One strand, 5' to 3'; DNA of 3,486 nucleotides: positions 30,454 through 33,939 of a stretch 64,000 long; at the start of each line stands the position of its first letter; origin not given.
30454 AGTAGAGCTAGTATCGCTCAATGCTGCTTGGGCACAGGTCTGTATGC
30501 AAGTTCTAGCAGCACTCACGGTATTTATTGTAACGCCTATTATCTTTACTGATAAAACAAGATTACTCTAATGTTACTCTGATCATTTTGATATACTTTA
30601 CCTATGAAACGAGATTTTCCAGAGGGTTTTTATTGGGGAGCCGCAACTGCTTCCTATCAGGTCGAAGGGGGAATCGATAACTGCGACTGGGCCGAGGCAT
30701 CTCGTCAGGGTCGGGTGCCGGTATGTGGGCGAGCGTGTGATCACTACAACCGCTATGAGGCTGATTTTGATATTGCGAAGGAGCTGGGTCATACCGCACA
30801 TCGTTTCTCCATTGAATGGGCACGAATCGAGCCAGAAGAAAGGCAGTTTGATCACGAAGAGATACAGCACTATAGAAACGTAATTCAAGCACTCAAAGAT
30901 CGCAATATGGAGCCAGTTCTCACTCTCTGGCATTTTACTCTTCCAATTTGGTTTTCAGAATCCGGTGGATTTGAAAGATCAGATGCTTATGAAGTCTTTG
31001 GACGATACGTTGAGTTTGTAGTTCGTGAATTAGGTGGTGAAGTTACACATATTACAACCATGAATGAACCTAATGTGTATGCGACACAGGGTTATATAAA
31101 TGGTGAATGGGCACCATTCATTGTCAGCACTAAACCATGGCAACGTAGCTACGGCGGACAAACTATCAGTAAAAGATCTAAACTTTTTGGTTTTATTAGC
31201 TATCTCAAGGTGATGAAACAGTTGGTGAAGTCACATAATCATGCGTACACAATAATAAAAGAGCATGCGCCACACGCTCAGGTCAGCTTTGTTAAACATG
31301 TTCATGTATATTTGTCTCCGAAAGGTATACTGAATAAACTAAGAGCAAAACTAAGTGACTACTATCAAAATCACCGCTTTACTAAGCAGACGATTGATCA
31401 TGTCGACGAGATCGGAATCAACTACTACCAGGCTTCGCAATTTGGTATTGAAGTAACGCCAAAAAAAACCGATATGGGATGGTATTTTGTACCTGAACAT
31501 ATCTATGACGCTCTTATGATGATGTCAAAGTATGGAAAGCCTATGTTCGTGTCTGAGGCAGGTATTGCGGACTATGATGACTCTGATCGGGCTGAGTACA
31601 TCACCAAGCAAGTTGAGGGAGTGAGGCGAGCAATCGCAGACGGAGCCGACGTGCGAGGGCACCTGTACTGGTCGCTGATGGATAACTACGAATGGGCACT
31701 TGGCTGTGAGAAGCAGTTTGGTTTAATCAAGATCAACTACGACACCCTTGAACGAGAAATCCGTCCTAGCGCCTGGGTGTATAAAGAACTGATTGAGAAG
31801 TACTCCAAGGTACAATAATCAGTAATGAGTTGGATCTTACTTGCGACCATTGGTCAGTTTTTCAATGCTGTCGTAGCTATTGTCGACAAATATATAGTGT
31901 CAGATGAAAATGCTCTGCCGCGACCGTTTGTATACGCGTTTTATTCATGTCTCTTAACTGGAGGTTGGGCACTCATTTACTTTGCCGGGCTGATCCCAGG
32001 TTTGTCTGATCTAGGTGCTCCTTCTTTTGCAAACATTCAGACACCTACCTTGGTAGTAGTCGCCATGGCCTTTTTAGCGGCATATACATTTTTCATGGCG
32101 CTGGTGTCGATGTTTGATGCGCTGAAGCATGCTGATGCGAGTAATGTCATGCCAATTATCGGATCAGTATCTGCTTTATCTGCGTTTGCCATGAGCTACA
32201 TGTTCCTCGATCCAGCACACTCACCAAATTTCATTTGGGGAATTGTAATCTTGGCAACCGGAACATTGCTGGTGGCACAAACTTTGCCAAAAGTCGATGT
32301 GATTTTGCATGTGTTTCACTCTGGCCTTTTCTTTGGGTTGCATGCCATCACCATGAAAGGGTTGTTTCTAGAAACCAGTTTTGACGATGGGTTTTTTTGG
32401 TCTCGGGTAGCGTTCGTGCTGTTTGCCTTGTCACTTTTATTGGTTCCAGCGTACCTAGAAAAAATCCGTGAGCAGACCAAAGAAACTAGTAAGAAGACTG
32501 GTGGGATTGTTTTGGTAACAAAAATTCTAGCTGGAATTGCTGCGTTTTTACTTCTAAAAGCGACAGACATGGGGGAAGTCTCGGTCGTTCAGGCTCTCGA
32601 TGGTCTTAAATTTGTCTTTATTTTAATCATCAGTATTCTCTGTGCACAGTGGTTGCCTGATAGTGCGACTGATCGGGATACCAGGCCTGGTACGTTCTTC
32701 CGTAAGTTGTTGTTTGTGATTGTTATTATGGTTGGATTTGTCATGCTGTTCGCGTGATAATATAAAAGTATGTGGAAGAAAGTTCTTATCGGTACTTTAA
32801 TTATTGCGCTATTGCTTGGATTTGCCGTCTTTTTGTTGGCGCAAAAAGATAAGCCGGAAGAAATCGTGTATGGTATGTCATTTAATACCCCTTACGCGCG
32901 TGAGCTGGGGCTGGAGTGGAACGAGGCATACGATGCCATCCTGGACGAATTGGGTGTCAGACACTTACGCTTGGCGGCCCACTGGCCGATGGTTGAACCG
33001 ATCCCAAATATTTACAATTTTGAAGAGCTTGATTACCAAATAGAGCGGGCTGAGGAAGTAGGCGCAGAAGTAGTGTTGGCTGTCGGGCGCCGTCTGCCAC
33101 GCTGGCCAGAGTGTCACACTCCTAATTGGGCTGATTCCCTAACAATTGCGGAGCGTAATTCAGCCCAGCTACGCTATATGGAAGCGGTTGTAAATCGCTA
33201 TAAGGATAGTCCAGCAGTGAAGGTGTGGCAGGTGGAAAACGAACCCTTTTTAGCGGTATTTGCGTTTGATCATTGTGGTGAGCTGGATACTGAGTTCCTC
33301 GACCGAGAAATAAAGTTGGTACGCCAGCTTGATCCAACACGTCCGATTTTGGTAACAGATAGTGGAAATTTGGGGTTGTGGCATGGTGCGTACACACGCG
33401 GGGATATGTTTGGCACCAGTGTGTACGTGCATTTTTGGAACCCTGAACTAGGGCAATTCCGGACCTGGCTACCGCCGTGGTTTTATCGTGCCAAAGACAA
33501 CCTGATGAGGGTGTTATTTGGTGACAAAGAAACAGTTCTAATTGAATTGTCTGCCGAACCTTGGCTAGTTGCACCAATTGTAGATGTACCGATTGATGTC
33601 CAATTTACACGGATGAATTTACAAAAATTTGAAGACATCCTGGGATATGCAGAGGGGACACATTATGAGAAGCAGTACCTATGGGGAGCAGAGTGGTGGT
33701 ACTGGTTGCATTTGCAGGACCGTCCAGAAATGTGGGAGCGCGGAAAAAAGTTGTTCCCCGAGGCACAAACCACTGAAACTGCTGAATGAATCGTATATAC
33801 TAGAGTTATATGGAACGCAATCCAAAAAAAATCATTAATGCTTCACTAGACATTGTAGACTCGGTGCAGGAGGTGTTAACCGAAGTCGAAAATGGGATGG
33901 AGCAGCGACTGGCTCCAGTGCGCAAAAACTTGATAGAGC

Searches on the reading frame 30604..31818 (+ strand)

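Call 8: search_protein_families(library=ncbifam, proteins=[window:30604-31818:+])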
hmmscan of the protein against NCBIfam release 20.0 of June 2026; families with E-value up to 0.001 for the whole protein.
window:30604-31818:+ (404 aa): 8 families
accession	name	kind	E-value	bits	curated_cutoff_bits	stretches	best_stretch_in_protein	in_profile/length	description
TIGR03356.1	BGL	equivalog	7.1e-74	249.2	478.5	1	5-393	1-427/427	GH1 family beta-glucosidase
NF010036.0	PRK13511.1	subfamily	7.7e-53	179.7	610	2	2-173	2-178/469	6-phospho-beta-galactosidase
NF041004.1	Beta_gal_BgaS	equivalog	2.3e-52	178.1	475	2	80-399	121-465/479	beta-galactosidase BgaS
TIGR01233.1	lacG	equivalog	1.4e-40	139.6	561.2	2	4-173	3-177/472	6-phospho-beta-galactosidase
NF007356.0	PRK09852.1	subfamily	2e-23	82.9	623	2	43-160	65-185/474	6-phospho-beta-glucosidase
NF007154.0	PRK09589.1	subfamily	1.5e-21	76.8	624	1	43-257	61-268/476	6-phospho-beta-glucosidase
NF011589.0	PRK15014.1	subfamily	1.1e-20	74.4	686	2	38-157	58-180/477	6-phospho-beta-glucosidase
NF007158.0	PRK09593.1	subfamily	1.8e-19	69.8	639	1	43-159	67-186/478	6-phospho-beta-glucosidase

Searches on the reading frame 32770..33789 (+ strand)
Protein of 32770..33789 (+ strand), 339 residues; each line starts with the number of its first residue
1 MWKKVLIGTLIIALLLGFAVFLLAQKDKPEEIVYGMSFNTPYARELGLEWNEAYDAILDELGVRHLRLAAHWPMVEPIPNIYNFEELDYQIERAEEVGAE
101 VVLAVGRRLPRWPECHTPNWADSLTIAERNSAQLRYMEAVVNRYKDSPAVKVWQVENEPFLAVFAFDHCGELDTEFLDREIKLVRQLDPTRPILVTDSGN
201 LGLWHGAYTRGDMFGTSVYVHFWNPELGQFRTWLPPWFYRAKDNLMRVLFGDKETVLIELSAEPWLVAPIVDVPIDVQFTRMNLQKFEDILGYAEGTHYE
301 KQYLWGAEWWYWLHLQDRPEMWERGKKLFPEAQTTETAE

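Call 8: search_protein_families(library=ncbifam, proteins=[window:32770-33789:+])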
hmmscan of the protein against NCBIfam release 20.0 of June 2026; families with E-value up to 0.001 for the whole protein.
window:32770-33789:+ (339 aa): 1 family
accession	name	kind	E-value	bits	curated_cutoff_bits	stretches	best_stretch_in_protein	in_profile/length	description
NF007538.0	PRK10150.1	equivalog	8.8e-05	21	544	1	57-196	324-451/607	beta-glucuronidase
